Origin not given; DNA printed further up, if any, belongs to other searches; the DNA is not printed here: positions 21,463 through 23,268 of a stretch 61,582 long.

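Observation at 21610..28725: Duplicated two-part membrane module (TM-anchored ~150-aa ectodomain + ~500-aa polytopic protein) wired to GT2 enzymes: candidate undescribed extracytoplasmic glycosylation machine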

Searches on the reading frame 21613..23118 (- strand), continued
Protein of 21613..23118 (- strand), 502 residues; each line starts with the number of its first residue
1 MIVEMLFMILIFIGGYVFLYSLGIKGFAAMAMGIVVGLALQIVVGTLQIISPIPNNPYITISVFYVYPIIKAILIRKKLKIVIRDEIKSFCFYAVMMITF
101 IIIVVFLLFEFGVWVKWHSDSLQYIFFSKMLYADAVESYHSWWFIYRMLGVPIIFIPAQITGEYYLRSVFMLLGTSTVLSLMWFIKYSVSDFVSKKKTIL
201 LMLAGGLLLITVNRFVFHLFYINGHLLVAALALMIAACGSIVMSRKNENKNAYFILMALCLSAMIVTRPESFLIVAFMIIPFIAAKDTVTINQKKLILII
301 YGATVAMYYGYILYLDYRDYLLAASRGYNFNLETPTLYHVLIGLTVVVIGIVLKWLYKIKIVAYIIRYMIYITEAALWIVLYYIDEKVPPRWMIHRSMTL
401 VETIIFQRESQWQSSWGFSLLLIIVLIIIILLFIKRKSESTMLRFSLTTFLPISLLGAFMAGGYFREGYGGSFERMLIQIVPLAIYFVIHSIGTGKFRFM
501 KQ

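Call 33: fold_search(model_id=the predicted structure, library=pdb)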
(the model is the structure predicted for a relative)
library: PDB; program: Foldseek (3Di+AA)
matches with E <= 10: 215; with E <= 0.001: 0
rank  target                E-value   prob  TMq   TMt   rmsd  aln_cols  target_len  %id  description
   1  5gmy_A                2.1e-02  1.00  0.30  0.20  15.5       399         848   14  Crystal structure of the Archaeoglobus fulgidus oligosaccharyltransferase (O29867_ARCFU) tethered with an acceptor pep (released 2017-02-01)
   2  3waj                  3.1e-02  1.00  0.33  0.23  12.3       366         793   12  Crystal structure of the Archaeoglobus fulgidus oligosaccharyltransferase (O29867_ARCFU) complex with Zn and sulfate (released 2013-10-30)
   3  5ezm                  1.1e-01  0.97  0.33  0.32  15.8       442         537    8  Crystal Structure of ArnT from Cupriavidus metallidurans in the apo state (released 2016-02-17)
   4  8b6l_I                2.9e-01  0.13  0.10  0.09  22.3       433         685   11  Subtomogram average of the human Sec61-TRAP-OSTA-translocon (released 2022-12-07)
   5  8cwy_A                8.4e-01  0.15  0.16  0.17  25.1       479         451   11  Accurate computational design of genetically encoded 3D protein crystals (released 2023-11-01)
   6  9mc8                  1.2e+00  0.08  0.13  0.13  23.1       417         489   13  Cryo-EM structure of human OAT1 in complex with PAH (released 2025-06-18)
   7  8b24_B                1.2e+00  0.07  0.14  0.11  24.7       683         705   11  Time-resolved structure of K+-dependent Na+-PPase from Thermotoga maritima 3600-seconds post reaction initiation with  (released 2024-01-17)
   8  6ob6_A                1.4e+00  0.07  0.12  0.15  18.9       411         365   12  Human equilibrative nucleoside transporter-1, S-(4-nitrobenzyl)-6-thioinosine bound, merohedrally twinned (released 2019-07-03)
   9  5lzr_B                1.4e+00  0.04  0.11  0.09  25.7       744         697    9  Crystal structure of Thermotoga maritima sodium pumping membrane integral pyrophosphatase in complex with tungstate an (released 2016-12-14)
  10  4a4m_A                1.7e+00  0.07  0.11  0.14  19.0       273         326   10  Crystal structure of the light-activated constitutively active N2C, M257Y,D282C rhodopsin mutant in complex with a pep (released 2012-01-25)
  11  4o6y_A                1.9e+00  0.12  0.11  0.20  18.4       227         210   10  Crystal Structure of Cytochrome b561 (released 2014-02-05)
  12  9iry                  1.9e+00  0.06  0.12  0.14  21.7       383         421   15  Structure of human URAT1 bound with verinurad (released 2025-01-15)
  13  8tzi                  1.9e+00  0.05  0.10  0.12  20.4       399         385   12  Human equilibrative nucleoside transporter-1, JH-ENT-01 bound (released 2024-08-28)
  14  9j02                  1.9e+00  0.04  0.11  0.11  23.1       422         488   14  cryo-EM structure of apo hOAT1 (released 2025-08-13)
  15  3ncy_A                2.1e+00  0.06  0.14  0.15  24.1       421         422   13  X-ray crystal structure of an arginine agmatine antiporter (AdiC) in complex with a Fab fragment (released 2010-08-18)
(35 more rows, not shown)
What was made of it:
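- Everything after them has probability <=0.15 (call 33).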

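Call 39: search_solved_structures(query=A3, max_evalue=10, show_alignments=3)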
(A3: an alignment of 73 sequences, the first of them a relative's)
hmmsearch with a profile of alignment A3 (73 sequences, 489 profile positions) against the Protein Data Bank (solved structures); distinct sequences matched with E-value up to 10: 0.
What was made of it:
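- On Any curated GT-C sequence family (Pfam PMT_2, YfhO, DUF2142, DUF6541 etc.; NCBIfam; PDB chains): The profile of 73 sequences finds nothing in PDB at E<=10 (call 39).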

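Call 40: search_protein_families(library=pfam, alignment_id=A3, max_evalue=1)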
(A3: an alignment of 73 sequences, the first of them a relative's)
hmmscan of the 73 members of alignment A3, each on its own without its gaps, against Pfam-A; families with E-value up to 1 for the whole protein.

A. member 1, P0001 (502 aa): 1 family
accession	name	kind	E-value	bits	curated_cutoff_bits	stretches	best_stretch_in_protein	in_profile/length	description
PF07584.16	BatA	-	0.084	13.7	25.9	1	412-451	4-41/77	Aerotolerance regulator N-terminal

B. families by the number of members that match (of 73 scanned): 33 families (the first 25 are shown)
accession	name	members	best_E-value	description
PF10166.14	DUF2368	3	0.037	Uncharacterised conserved protein (DUF2368)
PF20176.3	DUF6541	2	1.1e-05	Family of unknown function (DUF6541)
PF20872.2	MalF_N_TM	2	0.017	MalF, N-terminal region, transmembrane helices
PF18317.6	SDH_C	1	0.0017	Shikimate 5'-dehydrogenase C-terminal domain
PF20966.2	MASE6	1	0.0028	MASE6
PF17920.6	TetR_C_16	1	0.005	Tetracyclin repressor-like, C-terminal domain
PF11196.13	DUF2834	1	0.015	Protein of unknown function DUF2834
PF07695.17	7TMR-DISM_7TM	1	0.017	7TM diverse intracellular signalling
PF10856.13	DUF2678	1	0.02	Protein of unknown function (DUF2678)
PF23778.1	Phage_holin_2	1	0.036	Putative phage holin family 2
PF20460.3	DUF6713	1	0.037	Family of unknown function (DUF6713)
PF23535.1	Microp_apicomplexa_21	1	0.056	Apicomplexa microprotein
PF09586.16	YfhO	1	0.057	Bacterial membrane protein YfhO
PF22474.2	Ago_Mid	1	0.061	Argonaute, middle domain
PF15169.12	Cybc1_Eros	1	0.063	Cytochrome b-245 chaperone 1 / Eros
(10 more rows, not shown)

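Call 41: list_cluster_members(proteins=[P0005, P0008, P0012, P0009, L001:7435-7998:+, L002:7474-8001:+])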
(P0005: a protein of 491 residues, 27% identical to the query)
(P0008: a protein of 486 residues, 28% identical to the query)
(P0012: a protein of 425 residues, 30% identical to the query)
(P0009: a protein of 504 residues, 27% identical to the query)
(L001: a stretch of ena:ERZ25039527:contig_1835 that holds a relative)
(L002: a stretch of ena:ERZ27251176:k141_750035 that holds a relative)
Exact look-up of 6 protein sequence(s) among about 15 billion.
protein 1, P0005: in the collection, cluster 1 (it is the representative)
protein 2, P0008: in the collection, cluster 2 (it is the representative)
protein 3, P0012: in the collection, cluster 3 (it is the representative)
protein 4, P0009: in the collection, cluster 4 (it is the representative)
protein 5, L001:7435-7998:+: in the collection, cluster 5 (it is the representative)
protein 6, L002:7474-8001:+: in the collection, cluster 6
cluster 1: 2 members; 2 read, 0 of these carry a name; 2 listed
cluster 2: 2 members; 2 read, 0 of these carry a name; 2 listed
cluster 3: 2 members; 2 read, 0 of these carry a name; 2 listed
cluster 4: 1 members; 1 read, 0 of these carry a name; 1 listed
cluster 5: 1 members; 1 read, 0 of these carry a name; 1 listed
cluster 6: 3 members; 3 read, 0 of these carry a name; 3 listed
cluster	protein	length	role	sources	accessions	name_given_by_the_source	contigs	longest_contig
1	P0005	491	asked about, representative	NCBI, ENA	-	-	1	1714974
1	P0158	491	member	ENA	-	-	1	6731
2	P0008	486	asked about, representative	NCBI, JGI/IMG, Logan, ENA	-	-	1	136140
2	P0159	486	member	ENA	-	-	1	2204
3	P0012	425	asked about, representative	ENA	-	-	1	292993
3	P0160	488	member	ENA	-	-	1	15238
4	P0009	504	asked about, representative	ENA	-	-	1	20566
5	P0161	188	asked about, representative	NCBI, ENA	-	-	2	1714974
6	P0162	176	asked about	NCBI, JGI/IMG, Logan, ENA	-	-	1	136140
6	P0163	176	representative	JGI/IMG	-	-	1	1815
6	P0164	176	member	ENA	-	-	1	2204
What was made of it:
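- Tried and rejected: Cluster look-ups returned no names or accessions (call 41).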

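Call 65: find_related_loci(query=A1, collection=genome_contigs, flank=6000)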
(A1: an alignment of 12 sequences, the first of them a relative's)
Query A1 (502 aa) in genome_contigs; peptide patterns used: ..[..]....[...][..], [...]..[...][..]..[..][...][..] (x = any residue, [..] = any of these).
75 stretches matched a pattern; 23 encode a relative of the query (tblastn E <= 1e-3); 23 distinct loci.
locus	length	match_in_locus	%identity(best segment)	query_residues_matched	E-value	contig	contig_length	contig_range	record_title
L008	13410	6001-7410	28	1-498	5e-53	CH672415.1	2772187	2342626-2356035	marine actinobacterium PHSC20C1 scf_1099646003201 genomic scaffold, whole genome shotgun sequence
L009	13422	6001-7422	30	2-501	5e-51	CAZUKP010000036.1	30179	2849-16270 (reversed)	MAG TPA_asm: uncultured Hyphomicrobium sp. isolate SRP214966_co2_25 genome assembly, contig: NODE_1850_length_30179_cov_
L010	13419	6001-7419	29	1-501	3e-49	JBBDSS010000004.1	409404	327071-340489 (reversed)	MAG: Homoserinimonas sp. isolate LejiaC_65_36 Lejia_C_17_length_409404_cov_21, whole genome shotgun sequence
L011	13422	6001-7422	30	1-501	7e-48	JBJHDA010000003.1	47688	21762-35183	MAG: Candidatus Saccharibacteria bacterium isolate SF2967_J5348.maxbin.007_sub NODE_865_length_47688_cov_9.069889, whole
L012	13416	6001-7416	27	1-499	1e-45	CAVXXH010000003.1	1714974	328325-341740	MAG: uncultured Chloroflexia bacterium isolate MFD04716.bin.1.227 genome assembly, contig: contig_1835, whole genome sho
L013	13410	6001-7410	28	1-498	8e-46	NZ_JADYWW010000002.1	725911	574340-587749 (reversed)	Salinibacterium sp. SWN248 WN-248_scaffold2, whole genome shotgun sequence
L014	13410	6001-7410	28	1-498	3e-42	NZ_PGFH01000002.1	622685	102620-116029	Salinibacterium amurskyense strain DSM 16400 Ga0181001_12, whole genome shotgun sequence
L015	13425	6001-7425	28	1-489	1e-51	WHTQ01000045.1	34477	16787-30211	MAG: Micromonosporaceae bacterium isolate Dino_bin41 k141_272874_length_34477_cov_64.6752, whole genome shotgun sequence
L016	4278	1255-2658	27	1-492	3e-37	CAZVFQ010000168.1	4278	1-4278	MAG TPA_asm: uncultured Desulfobacteraceae bacterium isolate SRP252850_co1_162 genome assembly, contig: NODE_37905_lengt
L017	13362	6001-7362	30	1-482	2e-36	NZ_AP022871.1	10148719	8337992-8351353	Phytohabitans suffuscus strain NBRC 105367 chromosome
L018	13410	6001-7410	26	1-498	5e-44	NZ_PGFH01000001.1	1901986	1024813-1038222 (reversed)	Salinibacterium amurskyense strain DSM 16400 Ga0181001_11, whole genome shotgun sequence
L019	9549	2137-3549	25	2-498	2e-33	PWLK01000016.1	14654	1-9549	MAG: Candidatus Woesearchaeota archaeon isolate CSSed10_238R1 CS-Sed10-C8948, whole genome shotgun sequence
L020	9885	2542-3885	26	22-488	3e-31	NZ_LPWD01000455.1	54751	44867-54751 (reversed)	Methyloceanibacter marginalis strain R-67177 contig_85, whole genome shotgun sequence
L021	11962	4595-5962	27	1-482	4e-28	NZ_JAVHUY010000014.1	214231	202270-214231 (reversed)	Phytohabitans maris strain ZYX-F-186 Scaffold14, whole genome shotgun sequence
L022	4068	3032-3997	29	3-315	3e-26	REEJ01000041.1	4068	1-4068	MAG: Trueperaceae bacterium isolate PLM2.Bin25 NODE_30973_length_4068_cov_3.36531, whole genome shotgun sequence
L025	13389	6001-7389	23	1-489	3e-19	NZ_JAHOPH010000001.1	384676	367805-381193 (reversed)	Salsipaludibacter albus strain AS10 AS10_1, whole genome shotgun sequence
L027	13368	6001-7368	24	1-482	5e-27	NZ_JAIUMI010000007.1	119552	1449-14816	MAG: Glycocaulis sp. isolate PBR18_bin12 bin12.contig0006, whole genome shotgun sequence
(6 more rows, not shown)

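Call 77: search_protein_families(library=pfam, proteins=[L021:2478-4595:+, L025:4055-6004:+, L016:155-1252:+, L017:5063-6001:+, L027:4299-5285:-, L022:2145-3011:+], max_evalue=0.001)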
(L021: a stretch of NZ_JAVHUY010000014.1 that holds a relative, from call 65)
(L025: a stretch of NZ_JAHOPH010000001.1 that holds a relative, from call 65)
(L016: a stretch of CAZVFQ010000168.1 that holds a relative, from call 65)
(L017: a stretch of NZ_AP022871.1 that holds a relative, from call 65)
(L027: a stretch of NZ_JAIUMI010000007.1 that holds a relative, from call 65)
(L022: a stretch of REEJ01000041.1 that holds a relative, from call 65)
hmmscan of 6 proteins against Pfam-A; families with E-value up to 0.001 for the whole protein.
L021:2478-4595:+ (706 aa): 0 families

L025:4055-6004:+ (650 aa): 0 families

L016:155-1252:+ (366 aa): 0 families

L017:5063-6001:+ (313 aa): 0 families

L027:4299-5285:- (329 aa): 0 families

L022:2145-3011:+ (289 aa): 0 families
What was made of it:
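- Tried and rejected: They have no GT domains and are most likely over-extended ORFs (call 77).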

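Call 93: search_protein_families(library=ncbifam, alignment_id=A3, max_evalue=1)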
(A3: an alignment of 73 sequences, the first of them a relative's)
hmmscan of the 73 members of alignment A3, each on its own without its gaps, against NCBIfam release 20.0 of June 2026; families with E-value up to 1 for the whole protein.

A. member 1, P0001 (502 aa): 0 families

B. families by the number of members that match (of 73 scanned): 15 families
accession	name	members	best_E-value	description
NF051875.1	glycan_WsfD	1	0.00094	glycan biosynthesis hexose transferase WsfD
NF040465.1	T7_gp19.5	1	0.0071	gp19.5 family protein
NF002352.0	PRK01318.1-3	1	0.026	membrane protein insertase YidC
NF007290.0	PRK09759.1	1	0.059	type I toxin-antitoxin system toxin HokA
NF006356.0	PRK08578.1-4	1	0.09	preprotein translocase subunit SecF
NF000940.0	PRK00094.1-2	1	0.12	NAD(P)H-dependent glycerol-3-phosphate dehydrogenase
NF002357.0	PRK01318.2-4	1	0.18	membrane protein insertase YidC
NF053721.1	PA3694_fam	1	0.21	PA3694 family proteiin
NF038104.1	lipo_NF038104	1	0.22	NF038104 family lipoprotein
NF009292.0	PRK12651.1-3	1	0.26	Na+/H+ antiporter subunit E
NF033408.5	polymyxin_MCR3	1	0.3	MCR-3 family phosphoethanolamine--lipid A transferase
NF009237.0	PRK12587.1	1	0.3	Na+/H+ antiporter subunit G1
NF047440.1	LA3751_2_3_fam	1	0.6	LA_3751/LA_3752 family putative glycosyltransferase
NF010501.0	PRK13920.1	1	0.64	putative anti-sigmaE protein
NF058670.1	sorting_LPXTATN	1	0.93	LPxTATN C-terminal sorting signal domain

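Call 95: find_encoding_contigs(protein=P0001, flank=500, max_places=3)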
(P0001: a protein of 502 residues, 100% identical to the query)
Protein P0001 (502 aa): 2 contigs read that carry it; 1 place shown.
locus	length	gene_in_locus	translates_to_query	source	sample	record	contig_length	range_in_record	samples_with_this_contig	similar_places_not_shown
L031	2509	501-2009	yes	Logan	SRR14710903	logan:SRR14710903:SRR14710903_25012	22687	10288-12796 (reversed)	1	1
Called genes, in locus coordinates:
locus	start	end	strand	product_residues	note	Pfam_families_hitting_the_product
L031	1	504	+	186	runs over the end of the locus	-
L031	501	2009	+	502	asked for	-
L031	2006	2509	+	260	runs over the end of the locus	PF01209:Ubie_methyltran (faint), PF13489:Methyltransf_23, PF05148:Methyltransf_8 (weak), PF13847:Methyltransf_31, PF08241:Methyltransf_11, PF08242:Methyltransf_12, PF13649:Methyltransf_25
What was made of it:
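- Tried and rejected: P0001 recurs only in an unnamed Logan assembly, SRR14710903 (call 95).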
